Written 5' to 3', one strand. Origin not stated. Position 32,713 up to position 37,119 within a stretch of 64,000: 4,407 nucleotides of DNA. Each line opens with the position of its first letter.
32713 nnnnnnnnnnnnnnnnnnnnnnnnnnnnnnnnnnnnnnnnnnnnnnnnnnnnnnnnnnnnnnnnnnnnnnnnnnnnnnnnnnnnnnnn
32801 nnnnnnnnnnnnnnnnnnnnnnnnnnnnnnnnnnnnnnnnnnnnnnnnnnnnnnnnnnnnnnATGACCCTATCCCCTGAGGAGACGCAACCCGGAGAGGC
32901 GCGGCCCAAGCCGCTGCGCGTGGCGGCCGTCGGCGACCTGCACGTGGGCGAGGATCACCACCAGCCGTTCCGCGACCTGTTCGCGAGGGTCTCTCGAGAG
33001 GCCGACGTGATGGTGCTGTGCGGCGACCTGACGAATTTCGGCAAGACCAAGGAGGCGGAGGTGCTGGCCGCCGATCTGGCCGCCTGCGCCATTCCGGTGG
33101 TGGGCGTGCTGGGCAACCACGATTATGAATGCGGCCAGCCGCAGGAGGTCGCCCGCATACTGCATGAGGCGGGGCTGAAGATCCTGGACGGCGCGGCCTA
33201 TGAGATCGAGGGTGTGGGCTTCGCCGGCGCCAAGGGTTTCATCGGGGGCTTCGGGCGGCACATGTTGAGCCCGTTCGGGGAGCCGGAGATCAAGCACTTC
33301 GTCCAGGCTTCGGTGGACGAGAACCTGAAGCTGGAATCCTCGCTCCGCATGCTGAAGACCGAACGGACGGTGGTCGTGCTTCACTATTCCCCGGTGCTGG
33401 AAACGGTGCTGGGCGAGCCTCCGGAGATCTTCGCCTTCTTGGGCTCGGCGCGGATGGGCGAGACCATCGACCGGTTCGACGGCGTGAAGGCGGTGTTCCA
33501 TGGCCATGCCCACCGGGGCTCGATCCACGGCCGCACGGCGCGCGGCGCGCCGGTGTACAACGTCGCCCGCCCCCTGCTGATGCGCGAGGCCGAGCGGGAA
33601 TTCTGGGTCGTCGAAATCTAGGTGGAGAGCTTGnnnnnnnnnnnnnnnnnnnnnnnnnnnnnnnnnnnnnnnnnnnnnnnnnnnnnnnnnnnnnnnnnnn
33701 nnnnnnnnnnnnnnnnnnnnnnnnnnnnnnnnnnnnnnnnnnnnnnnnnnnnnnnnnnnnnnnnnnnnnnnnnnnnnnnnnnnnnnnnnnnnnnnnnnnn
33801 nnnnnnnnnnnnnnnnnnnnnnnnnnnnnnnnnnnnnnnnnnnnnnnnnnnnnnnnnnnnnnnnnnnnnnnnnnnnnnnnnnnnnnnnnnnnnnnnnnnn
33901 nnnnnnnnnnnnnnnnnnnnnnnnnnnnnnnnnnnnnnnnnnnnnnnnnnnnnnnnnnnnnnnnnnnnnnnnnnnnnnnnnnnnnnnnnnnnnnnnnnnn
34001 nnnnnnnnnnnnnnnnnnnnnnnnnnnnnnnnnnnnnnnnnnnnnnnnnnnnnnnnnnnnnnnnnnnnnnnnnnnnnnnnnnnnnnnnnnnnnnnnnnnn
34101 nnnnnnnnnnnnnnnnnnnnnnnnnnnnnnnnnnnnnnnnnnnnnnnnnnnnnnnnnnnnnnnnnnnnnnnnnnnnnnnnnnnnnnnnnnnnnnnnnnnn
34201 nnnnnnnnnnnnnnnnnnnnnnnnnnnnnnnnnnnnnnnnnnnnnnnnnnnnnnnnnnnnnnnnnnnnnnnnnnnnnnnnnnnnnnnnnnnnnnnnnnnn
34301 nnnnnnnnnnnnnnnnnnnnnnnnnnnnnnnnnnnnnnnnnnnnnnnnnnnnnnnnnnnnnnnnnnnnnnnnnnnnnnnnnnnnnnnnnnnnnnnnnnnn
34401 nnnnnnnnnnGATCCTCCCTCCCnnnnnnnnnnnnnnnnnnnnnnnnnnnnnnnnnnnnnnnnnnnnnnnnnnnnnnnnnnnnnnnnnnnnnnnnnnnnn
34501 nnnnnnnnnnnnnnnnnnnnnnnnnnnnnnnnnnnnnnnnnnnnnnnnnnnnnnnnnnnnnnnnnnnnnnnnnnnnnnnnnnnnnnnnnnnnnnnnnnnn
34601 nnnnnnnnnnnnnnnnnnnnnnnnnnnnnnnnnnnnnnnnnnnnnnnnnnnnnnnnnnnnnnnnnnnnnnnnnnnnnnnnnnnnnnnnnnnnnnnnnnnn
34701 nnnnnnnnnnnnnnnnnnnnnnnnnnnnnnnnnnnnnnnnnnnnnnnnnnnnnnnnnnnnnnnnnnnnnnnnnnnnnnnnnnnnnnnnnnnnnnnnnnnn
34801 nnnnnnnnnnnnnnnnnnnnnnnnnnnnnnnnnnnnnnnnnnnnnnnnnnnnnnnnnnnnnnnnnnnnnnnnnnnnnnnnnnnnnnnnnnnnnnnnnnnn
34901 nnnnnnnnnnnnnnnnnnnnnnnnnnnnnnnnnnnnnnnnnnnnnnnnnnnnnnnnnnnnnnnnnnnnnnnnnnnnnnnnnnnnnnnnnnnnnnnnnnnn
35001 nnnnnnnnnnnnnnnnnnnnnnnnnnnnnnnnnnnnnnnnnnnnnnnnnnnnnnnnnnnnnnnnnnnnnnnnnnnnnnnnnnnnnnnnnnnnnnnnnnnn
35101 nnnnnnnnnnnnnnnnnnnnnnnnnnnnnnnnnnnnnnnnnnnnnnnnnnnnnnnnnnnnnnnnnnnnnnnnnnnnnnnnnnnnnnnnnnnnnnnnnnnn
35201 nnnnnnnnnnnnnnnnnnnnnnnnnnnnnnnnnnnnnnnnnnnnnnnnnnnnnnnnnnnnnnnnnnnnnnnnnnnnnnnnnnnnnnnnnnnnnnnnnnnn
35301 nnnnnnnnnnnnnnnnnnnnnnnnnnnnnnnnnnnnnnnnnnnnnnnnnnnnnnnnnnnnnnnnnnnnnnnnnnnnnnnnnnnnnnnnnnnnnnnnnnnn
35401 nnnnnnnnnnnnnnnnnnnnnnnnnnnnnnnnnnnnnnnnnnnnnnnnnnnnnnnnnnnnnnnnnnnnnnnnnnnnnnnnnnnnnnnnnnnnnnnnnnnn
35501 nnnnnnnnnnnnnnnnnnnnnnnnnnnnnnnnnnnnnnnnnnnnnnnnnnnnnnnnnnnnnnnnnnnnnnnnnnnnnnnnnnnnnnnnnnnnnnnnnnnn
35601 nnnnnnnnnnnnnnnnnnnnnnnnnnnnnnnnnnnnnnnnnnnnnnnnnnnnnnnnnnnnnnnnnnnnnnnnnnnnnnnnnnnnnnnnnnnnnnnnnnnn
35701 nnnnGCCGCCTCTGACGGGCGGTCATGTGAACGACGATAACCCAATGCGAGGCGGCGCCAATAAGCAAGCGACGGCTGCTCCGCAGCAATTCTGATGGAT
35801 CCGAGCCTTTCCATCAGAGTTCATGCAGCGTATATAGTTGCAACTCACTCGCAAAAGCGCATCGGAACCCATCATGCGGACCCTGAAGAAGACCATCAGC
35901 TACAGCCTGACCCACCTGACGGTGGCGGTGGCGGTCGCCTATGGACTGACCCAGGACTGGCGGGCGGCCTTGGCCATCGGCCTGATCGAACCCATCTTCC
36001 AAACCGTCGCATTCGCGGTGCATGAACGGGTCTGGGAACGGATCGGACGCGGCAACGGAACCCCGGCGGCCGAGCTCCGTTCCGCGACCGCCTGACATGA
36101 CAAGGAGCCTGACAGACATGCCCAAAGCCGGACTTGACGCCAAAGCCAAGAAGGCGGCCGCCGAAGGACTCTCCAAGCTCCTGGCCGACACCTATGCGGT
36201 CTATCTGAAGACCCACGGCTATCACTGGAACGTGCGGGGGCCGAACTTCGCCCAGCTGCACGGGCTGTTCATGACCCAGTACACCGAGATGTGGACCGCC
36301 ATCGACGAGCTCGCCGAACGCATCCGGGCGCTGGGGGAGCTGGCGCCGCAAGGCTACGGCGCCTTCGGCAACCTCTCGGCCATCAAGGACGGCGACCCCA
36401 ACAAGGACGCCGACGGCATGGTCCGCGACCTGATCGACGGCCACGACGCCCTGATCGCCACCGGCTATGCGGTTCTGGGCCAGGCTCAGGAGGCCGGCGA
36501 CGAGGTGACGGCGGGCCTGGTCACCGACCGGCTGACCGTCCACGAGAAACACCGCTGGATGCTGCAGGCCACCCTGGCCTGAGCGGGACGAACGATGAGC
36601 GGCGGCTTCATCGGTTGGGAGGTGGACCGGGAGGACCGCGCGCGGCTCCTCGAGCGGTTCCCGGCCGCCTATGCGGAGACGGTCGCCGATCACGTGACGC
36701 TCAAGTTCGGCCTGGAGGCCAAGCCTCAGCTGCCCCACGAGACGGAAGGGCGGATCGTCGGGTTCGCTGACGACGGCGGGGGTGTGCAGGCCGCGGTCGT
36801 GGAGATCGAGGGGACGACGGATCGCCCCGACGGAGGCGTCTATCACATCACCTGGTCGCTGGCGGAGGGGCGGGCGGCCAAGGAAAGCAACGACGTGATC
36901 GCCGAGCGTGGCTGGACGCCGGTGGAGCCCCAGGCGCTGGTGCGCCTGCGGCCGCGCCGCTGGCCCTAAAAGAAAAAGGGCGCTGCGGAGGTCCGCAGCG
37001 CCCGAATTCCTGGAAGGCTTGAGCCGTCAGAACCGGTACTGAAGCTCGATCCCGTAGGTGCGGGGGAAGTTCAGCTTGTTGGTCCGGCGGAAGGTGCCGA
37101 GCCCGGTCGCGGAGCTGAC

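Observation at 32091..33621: Stress-controlled nucleotidyltransferase + metallophosphoesterase pair: possible writer/eraser system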

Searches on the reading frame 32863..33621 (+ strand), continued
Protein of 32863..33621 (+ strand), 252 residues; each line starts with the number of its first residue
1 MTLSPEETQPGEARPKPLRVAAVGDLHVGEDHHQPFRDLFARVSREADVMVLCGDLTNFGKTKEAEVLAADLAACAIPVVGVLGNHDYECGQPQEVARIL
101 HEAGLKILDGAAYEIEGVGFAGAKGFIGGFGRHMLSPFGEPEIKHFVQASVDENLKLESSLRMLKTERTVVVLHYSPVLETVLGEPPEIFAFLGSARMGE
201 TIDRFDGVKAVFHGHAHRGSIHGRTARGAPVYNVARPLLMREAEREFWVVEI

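Call 81: search_solved_structures(query=A2, max_evalue=0.01, show_alignments=2)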
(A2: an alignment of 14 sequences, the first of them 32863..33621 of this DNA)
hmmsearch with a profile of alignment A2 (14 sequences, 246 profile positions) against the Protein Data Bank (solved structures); distinct sequences matched with E-value up to 0.01: 4.
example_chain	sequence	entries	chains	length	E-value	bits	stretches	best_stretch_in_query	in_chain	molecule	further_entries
2xmo_A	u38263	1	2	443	0.00019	24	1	37-83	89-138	LMO2642 PROTEIN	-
8qk2_A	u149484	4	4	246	0.0052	19.3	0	194-229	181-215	UDP-2,3-diacylglucosamine hydrolase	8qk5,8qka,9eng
6ph9_A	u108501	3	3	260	0.0068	18.9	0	194-229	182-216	UDP-2,3-diacylglucosamine hydrolase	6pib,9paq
6pj3_A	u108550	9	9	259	0.0075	18.8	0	194-229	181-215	UDP-2,3-diacylglucosamine hydrolase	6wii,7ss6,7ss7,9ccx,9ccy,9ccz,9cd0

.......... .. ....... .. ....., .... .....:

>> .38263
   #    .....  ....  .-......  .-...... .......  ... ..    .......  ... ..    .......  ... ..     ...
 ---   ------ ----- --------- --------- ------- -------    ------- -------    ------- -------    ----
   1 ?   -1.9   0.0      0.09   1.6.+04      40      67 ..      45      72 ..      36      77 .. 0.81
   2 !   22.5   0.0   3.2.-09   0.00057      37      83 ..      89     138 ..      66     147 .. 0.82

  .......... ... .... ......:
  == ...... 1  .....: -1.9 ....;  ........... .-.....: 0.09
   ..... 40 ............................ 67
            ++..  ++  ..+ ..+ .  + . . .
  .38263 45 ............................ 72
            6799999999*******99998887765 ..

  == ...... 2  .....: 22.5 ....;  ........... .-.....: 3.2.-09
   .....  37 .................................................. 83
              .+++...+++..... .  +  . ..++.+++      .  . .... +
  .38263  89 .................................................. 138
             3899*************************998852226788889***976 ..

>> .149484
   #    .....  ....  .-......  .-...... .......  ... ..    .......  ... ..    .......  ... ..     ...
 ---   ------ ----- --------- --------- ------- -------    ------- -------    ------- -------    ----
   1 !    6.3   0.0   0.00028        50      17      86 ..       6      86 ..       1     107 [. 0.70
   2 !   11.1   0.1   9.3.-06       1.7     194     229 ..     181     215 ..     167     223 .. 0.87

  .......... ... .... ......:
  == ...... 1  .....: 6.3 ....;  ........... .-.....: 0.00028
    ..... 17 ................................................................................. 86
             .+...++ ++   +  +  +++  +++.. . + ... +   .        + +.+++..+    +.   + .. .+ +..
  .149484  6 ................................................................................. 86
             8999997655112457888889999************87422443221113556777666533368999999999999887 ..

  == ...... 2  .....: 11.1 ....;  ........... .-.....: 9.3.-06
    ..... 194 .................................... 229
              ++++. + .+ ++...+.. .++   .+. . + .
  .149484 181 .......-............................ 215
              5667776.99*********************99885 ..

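Call 86: search_protein_families(library=phrogs, proteins=[window:32863-33621:+], max_evalue=0.01)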
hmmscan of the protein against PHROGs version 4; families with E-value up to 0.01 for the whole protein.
window:32863-33621:+ (252 aa): 3 families
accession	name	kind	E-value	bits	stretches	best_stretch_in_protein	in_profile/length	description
phrog_1649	-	other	4.8e-13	49.4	1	13-219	31-254/308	metallo-phosphoesterase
phrog_547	-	other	0.00023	21.4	1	30-90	56-113/245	phosphoesterase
phrog_7339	-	DNA, RNA and nucleotide metabolism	0.0063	16.9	0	14-58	26-73/263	DNA repair exonuclease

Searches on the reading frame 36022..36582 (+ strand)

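Call 4: search_protein_families(library=pfam, proteins=[window:36022-36582:+], max_evalue=0.01)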
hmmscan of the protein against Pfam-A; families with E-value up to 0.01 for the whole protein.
window:36022-36582:+ (186 aa): 1 family
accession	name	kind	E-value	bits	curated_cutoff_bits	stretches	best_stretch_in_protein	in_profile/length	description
PF00210.30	Ferritin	-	1.4e-26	93.5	24.5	1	48-185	2-136/142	Ferritin-like domain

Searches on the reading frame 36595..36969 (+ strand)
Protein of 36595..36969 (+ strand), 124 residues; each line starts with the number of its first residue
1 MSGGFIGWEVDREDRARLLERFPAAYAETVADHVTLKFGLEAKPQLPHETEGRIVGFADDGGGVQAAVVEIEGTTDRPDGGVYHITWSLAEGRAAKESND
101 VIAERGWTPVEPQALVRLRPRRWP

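Call 4: search_protein_families(library=pfam, proteins=[window:36595-36969:+], max_evalue=0.01)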
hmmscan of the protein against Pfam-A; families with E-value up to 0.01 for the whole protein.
window:36595-36969:+ (124 aa): 0 families

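Call 89: search_protein_families(library=pfam, proteins=[window:36595-36969:+], max_evalue=10)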
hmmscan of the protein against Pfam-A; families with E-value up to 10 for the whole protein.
window:36595-36969:+ (124 aa): 0 families

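Call 90: search_solved_structures(query=window:36595-36969:+, max_evalue=10, show_alignments=1)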
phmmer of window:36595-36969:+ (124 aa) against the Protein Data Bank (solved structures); distinct sequences matched with E-value up to 10: 0.
